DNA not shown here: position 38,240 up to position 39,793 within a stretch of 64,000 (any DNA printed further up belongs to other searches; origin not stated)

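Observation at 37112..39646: The Ser/Thr kinase ectodomain is paralogous to the lipoprotein that ends the TonB/Oar operon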

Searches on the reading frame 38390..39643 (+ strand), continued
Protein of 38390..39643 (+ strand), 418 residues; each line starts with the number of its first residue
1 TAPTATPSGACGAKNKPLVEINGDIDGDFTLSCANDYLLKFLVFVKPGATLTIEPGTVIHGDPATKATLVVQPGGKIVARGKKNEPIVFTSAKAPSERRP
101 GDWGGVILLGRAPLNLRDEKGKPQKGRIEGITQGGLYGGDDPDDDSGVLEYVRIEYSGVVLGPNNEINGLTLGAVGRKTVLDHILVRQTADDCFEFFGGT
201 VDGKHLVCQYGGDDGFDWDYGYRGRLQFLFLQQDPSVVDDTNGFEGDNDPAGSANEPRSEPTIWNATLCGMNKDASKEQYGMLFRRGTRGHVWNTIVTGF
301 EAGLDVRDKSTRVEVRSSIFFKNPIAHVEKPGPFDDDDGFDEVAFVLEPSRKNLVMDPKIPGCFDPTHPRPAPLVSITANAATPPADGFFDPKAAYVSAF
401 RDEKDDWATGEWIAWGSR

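Call 33: find_related_loci(query=A1, collection=genome_contigs, flank=6000)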
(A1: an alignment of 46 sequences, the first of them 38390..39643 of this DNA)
Query A1 (418 aa) in genome_contigs; peptide patterns used: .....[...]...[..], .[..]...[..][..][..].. (x = any residue, [..] = any of these).
600 stretches matched a pattern (row limit reached: there are more); 597 encode a relative of the query (tblastn E <= 1e-3); the best 80 are kept; 80 distinct loci.
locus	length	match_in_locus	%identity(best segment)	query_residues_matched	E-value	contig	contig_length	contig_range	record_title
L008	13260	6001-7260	63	2-418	4e-177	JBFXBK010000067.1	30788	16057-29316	MAG: Polyangiaceae bacterium isolate CA_2019_TPBS_44 NODE_7557_length_30788_cov_4.582368_TPBS, whole genome shotgun sequ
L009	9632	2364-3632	57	2-415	8e-155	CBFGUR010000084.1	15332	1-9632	MAG TPA_asm: uncultured Polyangiaceae bacterium isolate SRR17295757_metabat2_102 genome assembly, contig: ERZ23398518.42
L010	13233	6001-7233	57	11-415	1e-143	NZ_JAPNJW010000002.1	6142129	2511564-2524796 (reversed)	Nannocystis sp. RBIL2 ctg.s1.000001F, whole genome shotgun sequence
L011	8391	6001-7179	53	24-415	2e-130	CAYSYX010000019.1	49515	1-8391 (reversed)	MAG TPA_asm: uncultured Polyangium sp. isolate SRP257259_co1_164 genome assembly, contig: NODE_645_length_49515_cov_5.67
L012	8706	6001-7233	53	13-418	3e-129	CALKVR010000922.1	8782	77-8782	MAG TPA_asm: uncultured Polyangiaceae bacterium isolate SRR1506987_bin.141_CONCOCT_v1.1_MAG genome assembly, contig: ERZ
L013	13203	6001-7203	50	5-402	5e-119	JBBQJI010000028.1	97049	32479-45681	MAG: Nannocystales bacterium isolate Co_metawrap_738 Cmw_738_k141_28969620_length_97049_cov_29.6732, whole genome shotgu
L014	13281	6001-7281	52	15-418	9e-136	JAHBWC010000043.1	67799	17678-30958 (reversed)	MAG: Labilithrix sp. isolate ACE_MYX7 MYX7_43, whole genome shotgun sequence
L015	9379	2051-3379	43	1-415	2e-99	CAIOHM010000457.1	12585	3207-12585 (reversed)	MAG: uncultured delta proteobacterium isolate ErkenSummer_bin-0132 genome assembly, contig: bin-0132:457/570, whole geno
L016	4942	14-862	55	137-415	1e-96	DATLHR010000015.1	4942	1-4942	MAG TPA_asm: Kofleriaceae bacterium isolate SMAG_U13645 k141_2676608, whole genome shotgun sequence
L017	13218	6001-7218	43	16-410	5e-89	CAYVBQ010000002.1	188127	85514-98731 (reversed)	MAG TPA_asm: uncultured Melioribacter sp. isolate SRP302447_co1_415 genome assembly, contig: NODE_275_length_188127_cov_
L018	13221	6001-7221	41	19-415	6e-88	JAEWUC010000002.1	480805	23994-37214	MAG: Bacteroidetes bacterium isolate OH_SDB_17 k127_148967, whole genome shotgun sequence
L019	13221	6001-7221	41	15-410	7e-88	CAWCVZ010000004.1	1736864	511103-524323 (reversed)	MAG: uncultured Ignavibacteria bacterium isolate MFD05442.bin.1.213 genome assembly, contig: contig_12291, whole genome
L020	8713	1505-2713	41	19-410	2e-85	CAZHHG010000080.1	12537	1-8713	MAG TPA_asm: uncultured Melioribacter sp. isolate SRP278314_co1_185 genome assembly, contig: NODE_6253_length_12537_cov_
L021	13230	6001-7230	40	19-415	1e-83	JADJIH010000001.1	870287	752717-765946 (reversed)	MAG: Ignavibacteriales bacterium isolate Ega_18-Q3-R5-49_MAXAC.056 tig00000449-10-8690870, whole genome shotgun sequence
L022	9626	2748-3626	47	21-311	2e-78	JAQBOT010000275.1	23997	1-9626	MAG: Pedobacter sp. isolate RYN_327 scaffold_1668814, whole genome shotgun sequence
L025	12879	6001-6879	46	20-311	9e-77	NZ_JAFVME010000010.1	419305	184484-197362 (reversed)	Pedobacter sp. B4-66 contig10, whole genome shotgun sequence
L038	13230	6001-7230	37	13-410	2e-73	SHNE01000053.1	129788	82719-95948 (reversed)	MAG: Bacteroidetes bacterium isolate Bin7_1 c_000000000051, whole genome shotgun sequence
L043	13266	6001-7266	37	19-414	3e-73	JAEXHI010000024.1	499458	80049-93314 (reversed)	MAG: Bacteroidetes bacterium isolate OH_HBlB_106 k127_1721477, whole genome shotgun sequence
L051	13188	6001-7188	39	21-400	3e-72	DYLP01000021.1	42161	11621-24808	MAG TPA_asm: Melioribacter roseus isolate SulCav_AS07-7_3_37_64 SulCav_AS07_7_807_length_42161_cov_38_886287, whole geno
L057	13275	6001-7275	37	1-410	4e-71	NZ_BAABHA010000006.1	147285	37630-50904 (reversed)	Hymenobacter koreensis strain JCM 17924 sequence06, whole genome shotgun sequence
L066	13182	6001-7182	39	12-410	5e-71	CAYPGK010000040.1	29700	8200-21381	MAG TPA_asm: uncultured Gemmatimonadaceae bacterium isolate SRP268622_co1_34 genome assembly, contig: NODE_3095_length_2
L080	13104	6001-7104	39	19-390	7e-69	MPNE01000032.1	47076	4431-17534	MAG: Gemmatimonadetes bacterium bin94 NODE_1289_length_47076_cov_16.9231_ID_2577, whole genome shotgun sequence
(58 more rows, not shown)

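Call 40: search_protein_families(library=pfam, proteins=[L066:8727-9449:+, L066:9449-10960:+, L038:4894-5757:+, L057:2-916:+, L025:8648-10396:-, L025:7220-8422:-, L043:2351-2863:+, L051:12535-13188:+, L080:7204-7803:+, L043:12360-13253:+], max_evalue=0.001)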
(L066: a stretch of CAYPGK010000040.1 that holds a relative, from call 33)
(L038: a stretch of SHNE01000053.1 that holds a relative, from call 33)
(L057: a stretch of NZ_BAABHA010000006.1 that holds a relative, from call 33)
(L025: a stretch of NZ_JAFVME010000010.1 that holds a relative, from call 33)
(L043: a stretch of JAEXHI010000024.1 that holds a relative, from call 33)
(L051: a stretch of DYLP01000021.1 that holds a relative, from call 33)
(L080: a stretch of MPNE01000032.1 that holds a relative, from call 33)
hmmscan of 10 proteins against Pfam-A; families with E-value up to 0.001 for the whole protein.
L066:8727-9449:+ (241 aa): 3 families
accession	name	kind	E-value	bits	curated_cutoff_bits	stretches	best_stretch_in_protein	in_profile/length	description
PF00072.30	Response_reg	-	2.2e-32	112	30.2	1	13-124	1-110/111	Response regulator receiver domain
PF00486.34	Trans_reg_C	-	1.7e-25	89.3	26.2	1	161-234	1-77/77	Transcriptional regulatory protein, C terminal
PF20161.5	VpsR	-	0.00075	19.7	23.7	0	5-121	5-117/121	VpsR domain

L066:9449-10960:+ (504 aa): 4 families
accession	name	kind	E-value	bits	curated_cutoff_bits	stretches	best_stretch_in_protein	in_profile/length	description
PF02518.31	HATPase_c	-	1.2e-29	103.4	26.4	2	416-493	35-110/111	Histidine kinase-, DNA gyrase B-, and HSP90-like ATPase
PF00512.31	HisKA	-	4.6e-23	81.5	26.9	1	244-310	2-66/66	His Kinase A (phospho-acceptor) domain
PF08448.16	PAS_4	-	0.00022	21.9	23.1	1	140-239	1-110/110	PAS fold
PF13188.13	PAS_8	-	0.00028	21.1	21.8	0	136-185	3-50/65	PAS domain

L038:4894-5757:+ (288 aa): 4 families
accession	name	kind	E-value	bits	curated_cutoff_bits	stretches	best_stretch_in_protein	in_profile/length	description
PF12849.12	PBP_like_2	-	5.5e-51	174.3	27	1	36-273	11-267/267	PBP superfamily domain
PF12727.12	PBP_like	-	3.4e-14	52.9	27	1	53-181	1-122/193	PBP superfamily domain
PF13531.11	SBP_bac_11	-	8.3e-10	39.3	25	1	47-283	11-226/227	Bacterial extracellular solute-binding protein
PF01547.30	SBP_bac_1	-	2e-05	25.2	26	1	49-276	10-307/307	Bacterial extracellular solute-binding protein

L057:2-916:+ (305 aa): 2 families
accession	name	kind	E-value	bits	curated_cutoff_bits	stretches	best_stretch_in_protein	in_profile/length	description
PF04389.22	Peptidase_M28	-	3.9e-39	134.8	21.3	1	99-288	1-186/193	Peptidase family M28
PF01546.33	Peptidase_M20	-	5.5e-06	26.9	24.6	1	129-211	27-112/206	Peptidase family M20/M25/M40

L025:8648-10396:- (583 aa): 3 families
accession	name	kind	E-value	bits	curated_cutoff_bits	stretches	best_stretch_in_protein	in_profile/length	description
PF13444.12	Acetyltransf_5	-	7.3e-24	84.9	22.4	1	339-440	1-102/102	Acetyltransferase (GNAT) domain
PF19576.4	Acyltransf_2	-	9.2e-17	61.3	27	1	26-270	21-263/266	Acyltransferase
PF01553.26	Acyltransferase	-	0.00086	19.6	23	0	70-198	7-131/132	Acyltransferase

L025:7220-8422:- (401 aa): 0 families

L043:2351-2863:+ (171 aa): 1 family
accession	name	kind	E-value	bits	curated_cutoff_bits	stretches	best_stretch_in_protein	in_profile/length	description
PF06127.16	Mpo1-like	-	1.4e-18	67.2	24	1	17-166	8-94/95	2-hydroxy-palmitic acid dioxygenase Mpo1-like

L051:12535-13188:+ (218 aa): 9 families
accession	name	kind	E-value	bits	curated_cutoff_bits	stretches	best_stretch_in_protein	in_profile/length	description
PF00005.33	ABC_tran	-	3.1e-32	112.5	25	1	48-203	1-136/137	ABC transporter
PF13304.12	AAA_21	-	8.9e-08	33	27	1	60-86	1-27/304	AAA domain, putative AbiEii toxin, Type IV TA system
PF02463.25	SMC_N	-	2.6e-06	27.5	40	1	43-217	8-182/220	RecF/RecN/SMC N terminal domain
PF13175.12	AAA_15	-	2.6e-05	24.4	32.1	1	45-139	11-92/374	AAA ATPase domain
PF20703.3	nSTAND1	-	0.00022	21.4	27.1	1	37-77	12-52/379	Novel STAND NTPase 1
PF13555.12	AAA_29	-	0.00027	21.1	27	1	44-75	11-39/61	P-loop containing region of AAA domain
PF03193.22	RsgA_GTPase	-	0.00041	20.7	30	1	44-81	93-129/174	RsgA GTPase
PF13476.12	AAA_23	-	0.00051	21.2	27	0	45-79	10-40/201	AAA domain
PF03215.21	Rad17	-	0.0009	19.7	23.8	0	46-81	33-68/186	Rad17 P-loop domain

L080:7204-7803:+ (200 aa): 0 families

L043:12360-13253:+ (298 aa): 3 families
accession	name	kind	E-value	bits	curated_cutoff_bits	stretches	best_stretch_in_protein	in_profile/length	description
PF12836.13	HHH_3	-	1.3e-40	137.7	27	3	168-229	4-65/65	Helix-hairpin-helix motif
PF14579.12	HHH_6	-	4.1e-07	30.5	25.6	0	180-215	27-62/90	Helix-hairpin-helix motif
PF21687.3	T2SSK_1st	-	4.1e-05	24.7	26.2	0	106-148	71-104/107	Type II secretion system (T2SS), protein K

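Call 41: search_protein_families(library=ncbifam, proteins=[L066:8727-9449:+, L066:9449-10960:+, L038:4894-5757:+, L051:12535-13188:+, L080:7204-7803:+], max_evalue=0.00001)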
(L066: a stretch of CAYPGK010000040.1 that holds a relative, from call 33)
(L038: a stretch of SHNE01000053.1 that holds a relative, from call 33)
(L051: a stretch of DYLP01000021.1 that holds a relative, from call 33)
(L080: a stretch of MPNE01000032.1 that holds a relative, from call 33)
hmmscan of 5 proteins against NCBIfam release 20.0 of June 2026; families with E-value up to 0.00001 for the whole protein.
L066:8727-9449:+ (241 aa): 97 families (the best 25 are shown)
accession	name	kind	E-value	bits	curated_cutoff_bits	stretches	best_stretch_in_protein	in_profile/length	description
TIGR02154.1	PhoB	equivalog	2.8e-77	259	296.2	1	11-234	3-225/226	phosphate regulon transcriptional regulator PhoB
NF053854.1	RespRegPhoBBctds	equivalog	2.3e-64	216.8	270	1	13-234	1-224/225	two-component system response regulator PhoB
NF008296.0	PRK11083.1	equivalog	5.8e-64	215.6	273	1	11-235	4-226/228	two-component system response regulator CreB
NF041733.1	resp_reg_CseB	equivalog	1.9e-63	213.9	350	1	12-235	2-227/228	two-component system response regulator CseB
NF040689.1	MtrAB_MtrA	equivalog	7.5e-62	208.5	300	1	13-233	1-217/219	MtrAB system response regulator MtrA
NF040534.1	resp_reg_YycF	equivalog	1e-58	198.3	340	1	12-237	2-230/231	response regulator YycF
NF045944.1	ResRegRpaBCyano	equivalog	1.3e-58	198.1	330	1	14-235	1-228/229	response regulator transcription factor RpaB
NF007546.0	PRK10161.1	equivalog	3.4e-58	196.9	471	1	11-237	3-228/229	phosphate response regulator transcription factor PhoB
NF007982.1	PRK10710.1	equivalog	2.1e-55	187.9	380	1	9-235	6-228/235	envelope stress response regulator BaeR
NF033117.2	vanR_ACDEGLN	exception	1.2e-54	185.3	350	1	13-233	1-224/226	VanR-ABDEGLN family response regulator transcription factor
TIGR01387.1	cztR_silR_copR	subfamily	2.6e-50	171.1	279.2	1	13-233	1-217/218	heavy metal response regulator transcription factor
NF000403.1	vanR-C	exception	3.9e-46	157.5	480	1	12-233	4-228/231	vancomycin resistance response regulator transcription factor VanR-C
NF007005.1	PRK09468.1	equivalog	1.2e-45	155.8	331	1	11-234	4-231/237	osmolarity response regulator transcription factor OmpR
NF033120.0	vanR_FM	exception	1.4e-45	155.8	460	1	13-235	6-230/231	vancomycin resistance response regulator transcription factor, VanR-F/VanR-M family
NF008034.0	PRK10766.1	equivalog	2.9e-45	154.6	275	1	11-234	3-226/231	two-component system response regulator TorR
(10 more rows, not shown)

L066:9449-10960:+ (504 aa): 75 families (the best 25 are shown)
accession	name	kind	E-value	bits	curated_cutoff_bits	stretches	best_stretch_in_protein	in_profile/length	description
NF046044.1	PnpS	equivalog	6e-95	318.5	400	1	108-491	29-390/390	two-component system histidine kinase PnpS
TIGR02966.1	phoR_proteo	equivalog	2.7e-81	273.2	334.2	2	133-390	5-260/333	phosphate regulon sensor histidine kinase PhoR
NF033092.0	HK_WalK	equivalog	8.5e-72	242.6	725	2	108-388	236-517/594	cell wall metabolism sensor histidine kinase WalK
NF033093.1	HK_VicK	exception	1.4e-49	169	680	2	125-386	85-356/448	cell wall metabolism sensor histidine kinase VicK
NF041735.1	hist_kin_RppB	equivalog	8.1e-49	166.6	400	2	415-491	362-438/438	two-component system sensor histidine kinase RppB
NF008235.0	PRK11006.1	equivalog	3.5e-48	164.5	390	2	141-388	105-346/431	phosphate regulon sensor histidine kinase PhoR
NF047874.1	MASE3_PAS_HK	subfamily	1.5e-47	162.8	560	2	414-501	547-634/655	MASE3 domain-containing sensor histidine kinase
NF045911.1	TCSHisKinNblS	equivalog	3.4e-45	154.5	1000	1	115-491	247-619/621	two-component system sensor histidine kinase NblS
TIGR02956.1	TMAO_torS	equivalog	4.7e-44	150.8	676.5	1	246-494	466-684/967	TMAO reductase system sensor histidine kinase/response regulator TorS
NF008468.0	PRK11360.1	equivalog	6.4e-44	150.3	646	2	133-389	267-536/616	two-component system sensor histidine kinase AtoS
TIGR01386.1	cztS_silS_copS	subfamily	2.8e-43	148.5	292.55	2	245-390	242-384/457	heavy metal sensor histidine kinase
NF008318.0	PRK11107.1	equivalog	3.9e-43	147.6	890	2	232-390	279-438/920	two-component sensor histidine kinase BarA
NF008312.0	PRK11100.1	equivalog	8.6e-43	146.8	356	2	246-389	258-399/477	two-component system sensor histidine kinase CreC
NF040691.1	MtrAB_MtrB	equivalog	1.1e-42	146.7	450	2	234-388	261-415/507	MtrAB system histidine kinase MtrB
NF008302.0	PRK11091.1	equivalog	1.6e-40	139.1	838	1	245-497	284-510/779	aerobic respiration two-component sensor histidine kinase ArcB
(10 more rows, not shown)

L038:4894-5757:+ (288 aa): 3 families
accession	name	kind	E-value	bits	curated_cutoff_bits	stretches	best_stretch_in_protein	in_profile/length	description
TIGR02136.1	ptsS_2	subfamily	2.2e-79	266.7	206.6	1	1-286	1-295/295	phosphate ABC transporter substrate-binding protein PstS family protein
TIGR00975.1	3a0107s03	equivalog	3.4e-18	65.8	205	1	40-234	4-220/315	phosphate ABC transporter substrate-binding protein PstS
TIGR04505.1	PtsS_plasma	equivalog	5e-14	52.4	175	1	144-216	193-266/334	phosphate ABC transporter substrate-binding protein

L051:12535-13188:+ (218 aa): 181 families (the best 25 are shown)
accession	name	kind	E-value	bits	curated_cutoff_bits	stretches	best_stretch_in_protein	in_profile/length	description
TIGR00972.1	3a0107s01c2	equivalog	2.4e-96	321.8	343.2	1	33-218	2-187/248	phosphate ABC transporter ATP-binding protein PstB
NF010851.0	PRK14258.1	subfamily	1e-71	241.4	425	1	29-218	4-193/261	phosphate ABC transporter ATP-binding protein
NF010860.0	PRK14267.1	equivalog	2.3e-68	230.6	412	1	31-218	3-192/253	phosphate ABC transporter ATP-binding protein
NF010864.0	PRK14271.1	equivalog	7e-56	189.3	561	1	35-218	24-206/276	phosphate ABC transporter ATP-binding protein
NF010840.0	PRK14246.1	equivalog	8.8e-55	186.1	425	1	31-218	9-196/257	phosphate ABC transporter ATP-binding protein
NF007027.0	PRK09493.1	equivalog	2e-43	148.5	379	1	32-208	1-169/240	glutamine ABC transporter ATP-binding protein GlnQ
TIGR02315.1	ABC_phnC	equivalog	2.1e-38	132.2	266.1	1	32-216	1-186/243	phosphonate ABC transporter ATP-binding protein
TIGR01186.1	proV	subfamily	8.8e-38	130.3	326.6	1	43-216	4-170/363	betaine/proline/choline family ABC transporter ATP-binding protein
NF008338.0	PRK11124.1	equivalog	1e-37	129.9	369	1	33-218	3-184/242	arginine ABC transporter ATP-binding protein ArtP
NF008428.0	PRK11264.1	equivalog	1.8e-37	128.9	406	1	30-209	1-178/250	L-cystine ABC transporter ATP-binding protein TcyN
TIGR04521.1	ECF_ATPase_2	equivalog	4.1e-37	127.8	330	1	33-217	1-186/279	energy-coupling factor transporter ATPase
NF043075.1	MMSYN1_0197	equivalog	4.7e-36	124.4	550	1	31-207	1-164/341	spermidine/putrescine ABC transporter ATP-binding protein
TIGR03265.1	PhnT2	equivalog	3.6e-35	121.8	457.7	1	31-208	3-167/353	putative 2-aminoethylphosphonate ABC transporter ATP-binding protein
TIGR00968.1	3a0106s01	subfamily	1.1e-33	116.7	342.75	1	33-207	1-162/237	sulfate ABC transporter ATP-binding protein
TIGR04520.1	ECF_ATPase_1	equivalog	1e-32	113.7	315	1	33-216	1-177/269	energy-coupling factor transporter ATPase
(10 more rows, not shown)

L080:7204-7803:+ (200 aa): 0 families

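Call 70: search_protein_families(library=pfam, proteins=[L051:7907-8920:+, L051:1226-2050:+, L038:10626-11969:+, L051:9938-10951:+, L051:10939-11802:+, L021:10417-11253:-, L021:11365-12240:-, L021:12263-12799:-], max_evalue=0.001)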
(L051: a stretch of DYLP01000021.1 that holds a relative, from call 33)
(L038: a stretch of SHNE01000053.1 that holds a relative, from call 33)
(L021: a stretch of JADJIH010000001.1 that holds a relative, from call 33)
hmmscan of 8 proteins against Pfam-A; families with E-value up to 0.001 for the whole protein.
L051:7907-8920:+ (338 aa): 0 families

L051:1226-2050:+ (275 aa): 1 family
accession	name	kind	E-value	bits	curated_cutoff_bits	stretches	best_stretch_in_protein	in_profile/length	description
PF01553.26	Acyltransferase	-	6.7e-17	62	23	1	83-212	2-131/132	Acyltransferase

L038:10626-11969:+ (448 aa): 0 families

L051:9938-10951:+ (338 aa): 1 family
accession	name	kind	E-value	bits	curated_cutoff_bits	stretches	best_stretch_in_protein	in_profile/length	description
PF00528.27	BPD_transp_1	-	1.2e-19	71.2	26.4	1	119-327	2-178/184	Binding-protein-dependent transport system inner membrane component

L051:10939-11802:+ (288 aa): 1 family
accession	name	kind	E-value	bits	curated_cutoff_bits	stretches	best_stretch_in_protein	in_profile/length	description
PF00528.27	BPD_transp_1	-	4.2e-21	76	26.4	1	93-280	1-174/184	Binding-protein-dependent transport system inner membrane component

L021:10417-11253:- (279 aa): 1 family
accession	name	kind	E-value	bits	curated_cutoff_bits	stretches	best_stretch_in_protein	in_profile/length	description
PF04116.19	FA_hydroxylase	-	1.5e-33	116.5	31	1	107-239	2-132/132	Fatty acid hydroxylase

L021:11365-12240:- (292 aa): 1 family
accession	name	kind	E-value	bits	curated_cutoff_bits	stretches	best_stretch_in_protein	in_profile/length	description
PF03102.20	NeuB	-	8e-76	255.1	22.1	1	40-275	2-241/241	NeuB family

L021:12263-12799:- (179 aa): 2 families
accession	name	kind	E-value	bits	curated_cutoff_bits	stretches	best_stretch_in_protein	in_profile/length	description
PF08282.18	Hydrolase_3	-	1.1e-07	32.3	20.9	1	97-164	185-251/255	haloacid dehalogenase-like hydrolase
PF00702.32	Hydrolase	-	1.1e-06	29.6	26.4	1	52-136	97-191/191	haloacid dehalogenase-like hydrolase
